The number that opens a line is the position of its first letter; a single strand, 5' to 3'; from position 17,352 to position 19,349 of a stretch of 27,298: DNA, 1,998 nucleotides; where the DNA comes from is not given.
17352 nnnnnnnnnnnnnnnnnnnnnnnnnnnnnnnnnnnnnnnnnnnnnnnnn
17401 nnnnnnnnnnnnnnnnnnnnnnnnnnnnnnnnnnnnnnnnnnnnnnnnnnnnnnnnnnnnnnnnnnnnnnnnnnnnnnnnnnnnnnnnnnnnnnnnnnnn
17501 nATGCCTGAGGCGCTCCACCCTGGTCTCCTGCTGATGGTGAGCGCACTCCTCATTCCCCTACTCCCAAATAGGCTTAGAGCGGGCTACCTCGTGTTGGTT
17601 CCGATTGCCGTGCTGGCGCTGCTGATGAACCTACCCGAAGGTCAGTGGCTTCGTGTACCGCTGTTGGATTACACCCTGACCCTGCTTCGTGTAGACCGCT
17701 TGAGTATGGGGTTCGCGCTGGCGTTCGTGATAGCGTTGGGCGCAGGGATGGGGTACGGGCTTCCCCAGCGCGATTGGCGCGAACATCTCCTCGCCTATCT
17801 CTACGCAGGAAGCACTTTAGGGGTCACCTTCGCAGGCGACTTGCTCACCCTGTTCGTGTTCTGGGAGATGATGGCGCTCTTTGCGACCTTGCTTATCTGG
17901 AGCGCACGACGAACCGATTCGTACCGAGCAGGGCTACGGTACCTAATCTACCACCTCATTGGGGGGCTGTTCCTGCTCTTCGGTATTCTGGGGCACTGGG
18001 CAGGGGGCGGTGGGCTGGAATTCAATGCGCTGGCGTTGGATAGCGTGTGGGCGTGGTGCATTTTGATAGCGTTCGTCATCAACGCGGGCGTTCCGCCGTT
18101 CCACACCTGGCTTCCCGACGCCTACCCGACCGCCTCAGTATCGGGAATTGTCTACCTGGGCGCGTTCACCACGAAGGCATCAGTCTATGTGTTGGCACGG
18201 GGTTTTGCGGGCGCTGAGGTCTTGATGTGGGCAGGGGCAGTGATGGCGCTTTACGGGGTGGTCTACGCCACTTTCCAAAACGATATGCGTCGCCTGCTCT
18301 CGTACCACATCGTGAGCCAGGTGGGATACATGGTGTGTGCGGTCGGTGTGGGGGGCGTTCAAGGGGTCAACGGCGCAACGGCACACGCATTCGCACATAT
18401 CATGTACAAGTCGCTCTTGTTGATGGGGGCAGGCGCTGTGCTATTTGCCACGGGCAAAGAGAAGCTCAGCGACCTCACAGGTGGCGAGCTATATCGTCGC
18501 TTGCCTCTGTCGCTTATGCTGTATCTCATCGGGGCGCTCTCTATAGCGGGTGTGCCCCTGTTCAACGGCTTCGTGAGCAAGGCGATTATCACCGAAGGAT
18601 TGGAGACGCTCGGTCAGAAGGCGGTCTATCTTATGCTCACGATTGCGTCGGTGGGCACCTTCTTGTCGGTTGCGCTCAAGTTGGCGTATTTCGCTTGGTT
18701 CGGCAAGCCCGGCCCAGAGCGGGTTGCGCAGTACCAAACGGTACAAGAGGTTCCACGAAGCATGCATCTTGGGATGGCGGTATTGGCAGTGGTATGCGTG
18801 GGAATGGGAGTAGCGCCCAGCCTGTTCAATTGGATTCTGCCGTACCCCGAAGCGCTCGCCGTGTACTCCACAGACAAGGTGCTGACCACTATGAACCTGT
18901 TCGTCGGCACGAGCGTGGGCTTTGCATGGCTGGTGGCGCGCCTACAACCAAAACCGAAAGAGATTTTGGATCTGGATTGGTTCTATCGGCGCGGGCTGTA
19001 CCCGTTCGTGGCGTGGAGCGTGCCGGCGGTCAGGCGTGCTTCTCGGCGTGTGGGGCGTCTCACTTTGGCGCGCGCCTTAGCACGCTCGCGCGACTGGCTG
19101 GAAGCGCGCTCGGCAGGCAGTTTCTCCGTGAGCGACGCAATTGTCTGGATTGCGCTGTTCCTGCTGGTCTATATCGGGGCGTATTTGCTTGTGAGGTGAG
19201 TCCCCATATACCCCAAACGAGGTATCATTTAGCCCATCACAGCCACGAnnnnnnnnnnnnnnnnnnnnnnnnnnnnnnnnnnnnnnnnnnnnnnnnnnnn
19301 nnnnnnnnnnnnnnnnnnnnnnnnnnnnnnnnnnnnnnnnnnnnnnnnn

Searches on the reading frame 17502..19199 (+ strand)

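Call 20: search_protein_families(library=pfam, proteins=[window:17502-19199:+])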
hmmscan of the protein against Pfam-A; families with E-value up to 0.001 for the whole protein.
window:17502-19199:+ (565 aa): 1 family
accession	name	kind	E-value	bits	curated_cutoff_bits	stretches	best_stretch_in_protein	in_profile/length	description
PF00361.26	Proton_antipo_M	-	2.1e-42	145.8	21.5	1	111-388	1-293/294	NADH:quinone oxidoreductase/Mrp antiporter, TM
